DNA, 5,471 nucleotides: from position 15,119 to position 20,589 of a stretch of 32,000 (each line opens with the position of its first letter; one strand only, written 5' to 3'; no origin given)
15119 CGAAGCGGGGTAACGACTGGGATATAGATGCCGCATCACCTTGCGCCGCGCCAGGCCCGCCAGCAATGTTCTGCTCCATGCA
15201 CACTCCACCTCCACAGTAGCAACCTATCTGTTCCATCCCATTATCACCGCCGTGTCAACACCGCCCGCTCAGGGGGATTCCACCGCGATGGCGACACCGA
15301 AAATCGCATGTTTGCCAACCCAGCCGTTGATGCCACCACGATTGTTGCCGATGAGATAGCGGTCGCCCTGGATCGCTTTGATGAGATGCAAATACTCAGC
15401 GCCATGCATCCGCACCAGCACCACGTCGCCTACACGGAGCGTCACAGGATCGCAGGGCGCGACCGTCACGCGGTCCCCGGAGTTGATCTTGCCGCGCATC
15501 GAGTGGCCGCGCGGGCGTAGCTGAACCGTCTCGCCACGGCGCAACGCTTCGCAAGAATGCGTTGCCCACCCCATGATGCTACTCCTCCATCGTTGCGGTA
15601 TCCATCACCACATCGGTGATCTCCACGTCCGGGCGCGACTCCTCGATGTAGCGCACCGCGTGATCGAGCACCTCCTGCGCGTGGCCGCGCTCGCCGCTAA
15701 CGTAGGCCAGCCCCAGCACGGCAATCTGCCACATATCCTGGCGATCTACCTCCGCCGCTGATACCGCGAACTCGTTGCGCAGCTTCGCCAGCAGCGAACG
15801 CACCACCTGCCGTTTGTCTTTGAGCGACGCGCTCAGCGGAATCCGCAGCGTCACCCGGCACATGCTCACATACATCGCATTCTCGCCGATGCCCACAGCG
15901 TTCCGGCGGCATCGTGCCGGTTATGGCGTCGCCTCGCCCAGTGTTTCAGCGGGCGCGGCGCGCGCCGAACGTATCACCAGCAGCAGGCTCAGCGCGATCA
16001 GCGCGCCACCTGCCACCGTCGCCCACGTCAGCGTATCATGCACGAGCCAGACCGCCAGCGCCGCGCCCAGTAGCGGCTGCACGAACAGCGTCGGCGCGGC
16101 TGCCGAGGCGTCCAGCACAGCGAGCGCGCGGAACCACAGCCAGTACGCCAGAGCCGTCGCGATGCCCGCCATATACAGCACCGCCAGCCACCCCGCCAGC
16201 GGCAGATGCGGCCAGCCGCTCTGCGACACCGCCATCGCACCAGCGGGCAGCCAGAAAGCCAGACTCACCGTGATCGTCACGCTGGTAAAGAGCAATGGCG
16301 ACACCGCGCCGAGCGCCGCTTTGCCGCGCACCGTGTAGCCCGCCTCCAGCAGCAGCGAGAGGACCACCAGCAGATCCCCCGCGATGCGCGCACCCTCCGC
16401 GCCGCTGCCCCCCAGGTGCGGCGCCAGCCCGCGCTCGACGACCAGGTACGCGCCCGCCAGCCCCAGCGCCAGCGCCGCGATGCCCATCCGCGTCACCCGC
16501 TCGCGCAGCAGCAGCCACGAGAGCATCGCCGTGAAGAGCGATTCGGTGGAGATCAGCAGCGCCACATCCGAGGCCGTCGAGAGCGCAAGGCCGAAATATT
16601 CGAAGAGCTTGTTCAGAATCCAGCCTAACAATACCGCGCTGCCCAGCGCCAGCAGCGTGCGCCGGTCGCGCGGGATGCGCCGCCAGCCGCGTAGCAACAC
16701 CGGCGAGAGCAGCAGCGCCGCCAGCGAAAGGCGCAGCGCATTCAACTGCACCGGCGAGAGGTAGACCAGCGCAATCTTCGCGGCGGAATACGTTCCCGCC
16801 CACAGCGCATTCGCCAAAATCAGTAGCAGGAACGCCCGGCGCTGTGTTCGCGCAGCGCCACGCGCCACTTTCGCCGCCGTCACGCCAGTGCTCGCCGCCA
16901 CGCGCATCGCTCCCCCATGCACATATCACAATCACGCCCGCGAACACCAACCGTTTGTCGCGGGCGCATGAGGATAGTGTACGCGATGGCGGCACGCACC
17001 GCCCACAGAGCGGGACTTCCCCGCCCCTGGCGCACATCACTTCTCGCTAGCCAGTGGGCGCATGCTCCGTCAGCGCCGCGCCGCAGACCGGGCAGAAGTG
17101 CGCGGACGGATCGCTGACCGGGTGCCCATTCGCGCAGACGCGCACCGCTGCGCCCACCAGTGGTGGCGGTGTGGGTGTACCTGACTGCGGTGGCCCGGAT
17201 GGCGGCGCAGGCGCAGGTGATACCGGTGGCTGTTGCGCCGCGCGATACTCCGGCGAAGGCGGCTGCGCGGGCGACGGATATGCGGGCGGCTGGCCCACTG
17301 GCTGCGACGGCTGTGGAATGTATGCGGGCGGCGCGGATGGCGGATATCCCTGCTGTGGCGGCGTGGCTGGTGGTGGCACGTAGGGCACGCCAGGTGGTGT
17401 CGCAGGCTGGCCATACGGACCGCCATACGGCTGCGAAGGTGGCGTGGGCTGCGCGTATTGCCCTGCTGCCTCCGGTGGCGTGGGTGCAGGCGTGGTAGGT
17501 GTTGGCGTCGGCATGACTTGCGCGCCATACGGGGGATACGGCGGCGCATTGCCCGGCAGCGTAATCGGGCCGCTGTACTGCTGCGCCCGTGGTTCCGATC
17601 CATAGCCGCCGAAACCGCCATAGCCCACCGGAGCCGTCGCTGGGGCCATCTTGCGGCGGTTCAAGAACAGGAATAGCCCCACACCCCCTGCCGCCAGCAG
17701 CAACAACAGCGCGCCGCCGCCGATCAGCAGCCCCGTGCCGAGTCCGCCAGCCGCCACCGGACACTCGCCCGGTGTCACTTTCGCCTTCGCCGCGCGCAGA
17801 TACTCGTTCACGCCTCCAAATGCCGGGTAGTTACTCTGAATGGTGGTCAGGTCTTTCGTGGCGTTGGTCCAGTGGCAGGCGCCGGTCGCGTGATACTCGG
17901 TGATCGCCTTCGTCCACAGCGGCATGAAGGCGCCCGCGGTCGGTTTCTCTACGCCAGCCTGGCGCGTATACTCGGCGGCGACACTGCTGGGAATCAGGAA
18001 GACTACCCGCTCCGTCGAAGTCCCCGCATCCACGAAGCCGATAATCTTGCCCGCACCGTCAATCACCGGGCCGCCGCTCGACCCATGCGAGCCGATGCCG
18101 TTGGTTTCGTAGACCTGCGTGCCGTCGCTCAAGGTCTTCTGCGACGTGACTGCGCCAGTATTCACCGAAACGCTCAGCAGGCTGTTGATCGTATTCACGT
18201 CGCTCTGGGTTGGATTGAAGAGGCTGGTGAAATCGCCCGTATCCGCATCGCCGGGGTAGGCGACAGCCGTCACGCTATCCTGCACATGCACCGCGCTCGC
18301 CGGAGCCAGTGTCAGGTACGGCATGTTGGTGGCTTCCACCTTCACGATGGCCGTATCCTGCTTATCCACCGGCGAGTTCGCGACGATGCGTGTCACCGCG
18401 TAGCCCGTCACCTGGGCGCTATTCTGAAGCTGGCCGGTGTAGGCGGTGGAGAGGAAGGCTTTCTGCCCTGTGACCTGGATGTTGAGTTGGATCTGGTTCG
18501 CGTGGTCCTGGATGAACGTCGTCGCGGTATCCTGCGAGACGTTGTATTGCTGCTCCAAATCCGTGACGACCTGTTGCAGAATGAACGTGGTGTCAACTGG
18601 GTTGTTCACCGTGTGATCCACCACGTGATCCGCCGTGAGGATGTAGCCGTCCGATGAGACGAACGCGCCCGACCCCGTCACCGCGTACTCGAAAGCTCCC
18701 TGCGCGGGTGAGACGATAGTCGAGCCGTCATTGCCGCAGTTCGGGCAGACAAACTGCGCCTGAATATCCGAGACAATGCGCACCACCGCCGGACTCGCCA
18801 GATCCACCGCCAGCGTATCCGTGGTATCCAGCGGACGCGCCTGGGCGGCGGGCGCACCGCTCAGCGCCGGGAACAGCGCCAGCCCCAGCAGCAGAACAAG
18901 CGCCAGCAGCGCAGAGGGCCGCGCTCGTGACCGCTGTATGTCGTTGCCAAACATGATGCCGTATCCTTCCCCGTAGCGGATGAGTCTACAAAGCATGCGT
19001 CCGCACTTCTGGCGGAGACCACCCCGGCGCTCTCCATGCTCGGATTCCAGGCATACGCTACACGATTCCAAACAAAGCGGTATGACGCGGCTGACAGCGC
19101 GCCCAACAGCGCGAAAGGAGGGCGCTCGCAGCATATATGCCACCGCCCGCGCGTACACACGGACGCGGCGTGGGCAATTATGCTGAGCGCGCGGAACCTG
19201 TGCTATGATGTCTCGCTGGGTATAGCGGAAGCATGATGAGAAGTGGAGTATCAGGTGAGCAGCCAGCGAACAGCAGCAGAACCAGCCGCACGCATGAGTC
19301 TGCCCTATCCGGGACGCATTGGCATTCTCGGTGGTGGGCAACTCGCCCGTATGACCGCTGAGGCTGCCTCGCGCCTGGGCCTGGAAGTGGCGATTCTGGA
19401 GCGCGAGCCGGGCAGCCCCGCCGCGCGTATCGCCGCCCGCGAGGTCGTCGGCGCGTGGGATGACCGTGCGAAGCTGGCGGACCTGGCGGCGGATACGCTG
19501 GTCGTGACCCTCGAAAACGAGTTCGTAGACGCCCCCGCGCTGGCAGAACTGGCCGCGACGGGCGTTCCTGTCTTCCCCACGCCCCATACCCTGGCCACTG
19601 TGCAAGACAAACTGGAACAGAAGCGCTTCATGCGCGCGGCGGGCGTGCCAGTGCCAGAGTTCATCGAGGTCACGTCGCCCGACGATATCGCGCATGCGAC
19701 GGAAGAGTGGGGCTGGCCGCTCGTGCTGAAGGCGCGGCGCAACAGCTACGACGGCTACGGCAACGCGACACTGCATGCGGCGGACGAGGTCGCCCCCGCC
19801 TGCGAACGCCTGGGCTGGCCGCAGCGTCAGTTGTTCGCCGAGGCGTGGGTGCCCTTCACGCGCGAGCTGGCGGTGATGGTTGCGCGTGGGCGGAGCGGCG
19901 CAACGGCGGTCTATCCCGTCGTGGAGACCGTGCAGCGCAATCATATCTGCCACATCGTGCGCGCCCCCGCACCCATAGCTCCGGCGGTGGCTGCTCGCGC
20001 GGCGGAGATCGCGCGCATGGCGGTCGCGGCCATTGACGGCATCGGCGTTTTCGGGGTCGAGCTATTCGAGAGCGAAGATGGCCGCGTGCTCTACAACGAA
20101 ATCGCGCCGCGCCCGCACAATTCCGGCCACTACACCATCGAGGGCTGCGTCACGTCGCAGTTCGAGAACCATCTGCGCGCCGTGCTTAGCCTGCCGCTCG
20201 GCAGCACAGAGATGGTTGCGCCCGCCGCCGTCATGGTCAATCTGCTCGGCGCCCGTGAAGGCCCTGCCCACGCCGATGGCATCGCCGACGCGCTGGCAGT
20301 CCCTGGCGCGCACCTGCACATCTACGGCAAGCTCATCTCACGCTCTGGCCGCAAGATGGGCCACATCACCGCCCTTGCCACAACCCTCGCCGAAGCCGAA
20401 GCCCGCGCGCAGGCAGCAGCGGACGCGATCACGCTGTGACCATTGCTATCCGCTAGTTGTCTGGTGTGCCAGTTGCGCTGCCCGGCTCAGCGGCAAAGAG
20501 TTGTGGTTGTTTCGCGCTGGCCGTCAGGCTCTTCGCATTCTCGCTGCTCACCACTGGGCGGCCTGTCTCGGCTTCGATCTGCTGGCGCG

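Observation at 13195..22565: Candidate co-regulated module: three prophage-antirepressor-type genes domesticated among housekeeping genes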

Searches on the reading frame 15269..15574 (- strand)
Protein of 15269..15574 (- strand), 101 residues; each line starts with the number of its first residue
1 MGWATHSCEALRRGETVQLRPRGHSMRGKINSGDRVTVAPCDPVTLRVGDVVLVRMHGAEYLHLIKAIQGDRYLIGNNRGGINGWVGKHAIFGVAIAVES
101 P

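Call 11: search_protein_families(library=pfam, proteins=[window:15269-15574:-], max_evalue=0.01)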
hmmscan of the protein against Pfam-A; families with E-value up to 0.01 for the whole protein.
window:15269-15574:- (101 aa): 1 family
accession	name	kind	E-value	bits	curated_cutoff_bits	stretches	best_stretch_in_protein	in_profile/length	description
PF00717.28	Peptidase_S24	-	1.1e-05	25.5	23.3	1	13-79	32-96/116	Peptidase S24-like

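Call 18: search_protein_families(library=ncbifam, proteins=[window:15269-15574:-], max_evalue=0.01)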
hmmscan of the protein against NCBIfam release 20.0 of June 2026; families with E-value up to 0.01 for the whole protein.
window:15269-15574:- (101 aa): 0 families

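Call 19: search_protein_families(library=phrogs, proteins=[window:15269-15574:-], max_evalue=0.001)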
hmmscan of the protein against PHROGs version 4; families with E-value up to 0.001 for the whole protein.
window:15269-15574:- (101 aa): 0 families

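Call 20: search_protein_families(library=padloc, proteins=[window:15269-15574:-], max_evalue=0.001)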
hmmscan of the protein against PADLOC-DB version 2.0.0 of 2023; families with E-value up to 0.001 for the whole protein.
window:15269-15574:- (101 aa): 0 families

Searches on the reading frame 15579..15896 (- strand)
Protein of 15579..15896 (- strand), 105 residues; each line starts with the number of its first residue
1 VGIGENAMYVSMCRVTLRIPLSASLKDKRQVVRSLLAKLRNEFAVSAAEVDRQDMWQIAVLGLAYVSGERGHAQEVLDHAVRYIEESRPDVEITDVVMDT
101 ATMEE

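Call 18: search_protein_families(library=ncbifam, proteins=[window:15579-15896:-], max_evalue=0.01)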
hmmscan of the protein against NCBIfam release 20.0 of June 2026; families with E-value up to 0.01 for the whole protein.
window:15579-15896:- (105 aa): 1 family
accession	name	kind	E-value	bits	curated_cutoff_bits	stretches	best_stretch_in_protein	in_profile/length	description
NF003255.0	PRK04213.1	equivalog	0.007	15.7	164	1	47-103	46-103/204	GTP-binding protein EngB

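Call 115: search_protein_families(library=phrogs, proteins=[window:15579-15896:-], max_evalue=0.001)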
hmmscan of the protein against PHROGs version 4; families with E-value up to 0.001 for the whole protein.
window:15579-15896:- (105 aa): 0 families

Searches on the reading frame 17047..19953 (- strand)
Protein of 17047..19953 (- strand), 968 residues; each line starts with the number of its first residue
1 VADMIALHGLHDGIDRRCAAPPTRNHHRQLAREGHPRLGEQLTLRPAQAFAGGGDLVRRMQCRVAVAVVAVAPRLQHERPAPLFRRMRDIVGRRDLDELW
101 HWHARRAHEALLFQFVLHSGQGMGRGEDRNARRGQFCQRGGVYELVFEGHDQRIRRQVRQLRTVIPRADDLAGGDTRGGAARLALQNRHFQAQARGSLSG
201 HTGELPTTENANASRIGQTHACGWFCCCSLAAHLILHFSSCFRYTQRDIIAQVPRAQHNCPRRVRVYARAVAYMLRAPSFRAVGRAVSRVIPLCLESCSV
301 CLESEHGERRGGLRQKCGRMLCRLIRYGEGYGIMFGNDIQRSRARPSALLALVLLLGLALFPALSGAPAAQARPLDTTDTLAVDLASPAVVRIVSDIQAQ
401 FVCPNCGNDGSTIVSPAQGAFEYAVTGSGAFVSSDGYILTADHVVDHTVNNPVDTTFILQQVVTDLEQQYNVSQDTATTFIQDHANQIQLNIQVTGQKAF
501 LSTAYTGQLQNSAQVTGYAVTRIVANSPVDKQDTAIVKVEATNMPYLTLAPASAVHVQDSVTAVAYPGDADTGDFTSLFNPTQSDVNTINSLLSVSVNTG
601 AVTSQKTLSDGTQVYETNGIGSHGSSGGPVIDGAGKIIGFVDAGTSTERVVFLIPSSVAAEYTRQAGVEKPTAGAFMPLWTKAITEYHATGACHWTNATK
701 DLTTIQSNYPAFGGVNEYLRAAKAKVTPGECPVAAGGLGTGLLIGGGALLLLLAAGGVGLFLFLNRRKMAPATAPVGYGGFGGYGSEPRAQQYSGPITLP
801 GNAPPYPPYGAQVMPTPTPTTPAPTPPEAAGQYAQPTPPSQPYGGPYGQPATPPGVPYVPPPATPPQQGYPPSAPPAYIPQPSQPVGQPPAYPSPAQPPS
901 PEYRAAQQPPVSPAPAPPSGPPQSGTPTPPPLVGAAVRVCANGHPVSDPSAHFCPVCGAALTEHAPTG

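Call 11: search_protein_families(library=pfam, proteins=[window:17047-19953:-], max_evalue=0.01)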
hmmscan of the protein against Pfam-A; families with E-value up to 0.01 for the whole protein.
window:17047-19953:- (968 aa): 3 families
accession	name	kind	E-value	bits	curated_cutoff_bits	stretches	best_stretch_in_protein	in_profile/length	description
PF13365.12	Trypsin_2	-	3.2e-15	57.6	27.6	1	427-639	1-143/144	Trypsin-like peptidase domain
PF00089.32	Trypsin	-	8.8e-06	26.1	20.6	1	411-648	8-202/220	Trypsin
PF13240.11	Zn_Ribbon_1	-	0.0019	18.3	25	0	943-961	6-23/23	zinc-ribbon domain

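Call 18: search_protein_families(library=ncbifam, proteins=[window:17047-19953:-], max_evalue=0.01)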
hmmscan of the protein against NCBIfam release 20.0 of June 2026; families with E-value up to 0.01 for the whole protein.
window:17047-19953:- (968 aa): 8 families
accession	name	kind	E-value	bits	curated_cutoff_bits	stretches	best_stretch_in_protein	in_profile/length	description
TIGR02037.1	degP_htrA_DO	subfamily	2e-07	30.3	416.2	1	420-448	55-83/434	Do family serine endopeptidase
NF041521.1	HhoA_HhoB_HtrA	equivalog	7.8e-06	25.4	450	0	448-665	31-222/335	HhoA/HhoB/HtrA family serine endopeptidase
NF047968.1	SerProtHtrA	equivalog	1.7e-05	24.3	470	0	532-660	136-250/357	serine protease HtrA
NF033740.0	MarP_fam_protase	equivalog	3.2e-05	23.1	250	1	531-647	256-357/390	MarP family serine protease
TIGR02038.1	protease_degS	equivalog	7.1e-05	22.1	422.95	0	382-447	50-100/351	outer membrane-stress sensor serine endopeptidase DegS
NF050055.1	SerProtHtrAMycob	equivalog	0.00012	21.2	800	0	531-647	279-383/502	serine protease HtrA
NF040961.1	MamO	equivalog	0.00024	19.6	800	1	397-453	77-126/648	magnetosome protein MamO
NF008147.1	PRK10898.1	equivalog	0.00028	20.1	408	0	417-448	70-101/352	outer membrane-stress sensor serine endopeptidase DegS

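Call 20: search_protein_families(library=padloc, proteins=[window:17047-19953:-], max_evalue=0.001)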
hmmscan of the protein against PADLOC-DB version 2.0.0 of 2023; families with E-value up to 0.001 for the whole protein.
window:17047-19953:- (968 aa): 3 families
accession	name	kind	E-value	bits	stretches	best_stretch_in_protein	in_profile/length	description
PDLC02959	RT-Protease_XI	-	2.5e-07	28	1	530-662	398-507/510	single gene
PDLC02960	RT-Protease_XI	-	2.3e-06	24.9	1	430-658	352-499/506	single gene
PDLC03855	LmuA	-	3.3e-06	24.6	1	426-633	16-159/425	-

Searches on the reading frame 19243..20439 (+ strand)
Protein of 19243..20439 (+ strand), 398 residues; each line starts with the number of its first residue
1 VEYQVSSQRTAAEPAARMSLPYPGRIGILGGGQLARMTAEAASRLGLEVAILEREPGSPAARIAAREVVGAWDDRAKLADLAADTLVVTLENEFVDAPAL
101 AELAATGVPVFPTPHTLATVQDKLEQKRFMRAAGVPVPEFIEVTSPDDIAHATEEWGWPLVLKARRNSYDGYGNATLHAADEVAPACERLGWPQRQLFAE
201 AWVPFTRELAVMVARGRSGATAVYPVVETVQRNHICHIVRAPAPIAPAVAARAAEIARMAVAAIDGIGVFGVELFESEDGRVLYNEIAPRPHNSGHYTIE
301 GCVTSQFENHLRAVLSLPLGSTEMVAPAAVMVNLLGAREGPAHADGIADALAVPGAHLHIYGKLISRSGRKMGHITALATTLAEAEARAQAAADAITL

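Call 76: search_protein_families(library=pfam, proteins=[window:19243-20439:+], max_evalue=0.001)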
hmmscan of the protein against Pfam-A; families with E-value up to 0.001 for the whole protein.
window:19243-20439:+ (398 aa): 6 families
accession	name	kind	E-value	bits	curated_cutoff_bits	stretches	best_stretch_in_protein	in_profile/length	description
PF02222.28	ATP-grasp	-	2.4e-58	197.1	27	1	129-307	2-179/179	ATP-grasp domain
PF22660.2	RS_preATP-grasp-like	-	1.1e-26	93.5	27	1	25-121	3-98/98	Ribonucleotide synthetase preATP-grasp domain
PF17769.7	PurK_C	-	2.5e-19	69.2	22.6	1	329-388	1-56/56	Phosphoribosylaminoimidazole carboxylase C-terminal domain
PF07478.18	Dala_Dala_lig_C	-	5.6e-06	26.4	24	1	130-291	2-176/204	D-ala D-ala ligase C-terminus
PF21244.3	PurT_C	-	1.3e-05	25.1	26.7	1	345-396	18-68/68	PurT, C-terminal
PF13549.11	ATP-grasp_5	-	0.00021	21.1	27.6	1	119-166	8-55/221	ATP-grasp domain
